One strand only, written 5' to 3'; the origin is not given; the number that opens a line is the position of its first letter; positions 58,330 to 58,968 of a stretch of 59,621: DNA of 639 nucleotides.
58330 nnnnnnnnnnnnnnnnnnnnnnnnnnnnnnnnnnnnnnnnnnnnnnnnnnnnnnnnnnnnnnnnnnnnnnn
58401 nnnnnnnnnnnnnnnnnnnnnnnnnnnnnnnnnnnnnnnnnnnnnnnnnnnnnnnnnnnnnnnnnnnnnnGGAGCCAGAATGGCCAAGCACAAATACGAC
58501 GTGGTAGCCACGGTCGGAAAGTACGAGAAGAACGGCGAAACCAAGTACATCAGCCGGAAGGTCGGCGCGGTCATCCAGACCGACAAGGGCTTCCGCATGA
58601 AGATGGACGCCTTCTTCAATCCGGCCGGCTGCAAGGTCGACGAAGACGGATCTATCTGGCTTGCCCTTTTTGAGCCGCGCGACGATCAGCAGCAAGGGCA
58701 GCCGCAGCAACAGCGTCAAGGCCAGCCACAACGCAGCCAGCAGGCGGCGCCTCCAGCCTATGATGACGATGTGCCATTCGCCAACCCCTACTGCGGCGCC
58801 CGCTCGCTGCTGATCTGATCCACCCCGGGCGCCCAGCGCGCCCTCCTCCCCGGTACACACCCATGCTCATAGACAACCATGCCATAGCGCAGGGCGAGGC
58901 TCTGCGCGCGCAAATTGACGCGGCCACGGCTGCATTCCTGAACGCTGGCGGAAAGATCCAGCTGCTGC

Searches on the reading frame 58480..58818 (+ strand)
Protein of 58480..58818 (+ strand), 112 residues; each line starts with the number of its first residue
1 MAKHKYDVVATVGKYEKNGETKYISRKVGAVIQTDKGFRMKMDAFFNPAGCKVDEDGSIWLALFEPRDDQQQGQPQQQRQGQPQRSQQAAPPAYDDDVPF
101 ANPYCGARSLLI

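Call 13: search_protein_families(library=pfam, proteins=[window:58480-58818:+], max_evalue=0.01)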
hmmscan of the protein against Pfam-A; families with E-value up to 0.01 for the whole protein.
window:58480-58818:+ (112 aa): 0 families

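Call 15: search_protein_families(library=phrogs, proteins=[window:58480-58818:+], max_evalue=0.001)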
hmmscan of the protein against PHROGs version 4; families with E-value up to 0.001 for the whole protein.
window:58480-58818:+ (112 aa): 1 family
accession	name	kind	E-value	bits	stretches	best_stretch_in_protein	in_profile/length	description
phrog_18187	-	unknown function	1.1e-32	113.4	1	4-100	3-94/94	-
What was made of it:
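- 58480..58818 (+): The intact SSB-like gene (phrog_18187, 112 aa) that spans the authentic junction 58683|58684. The foldback cuts this gene at 7468. Call 15: phrog_18187, E = 1e-32.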
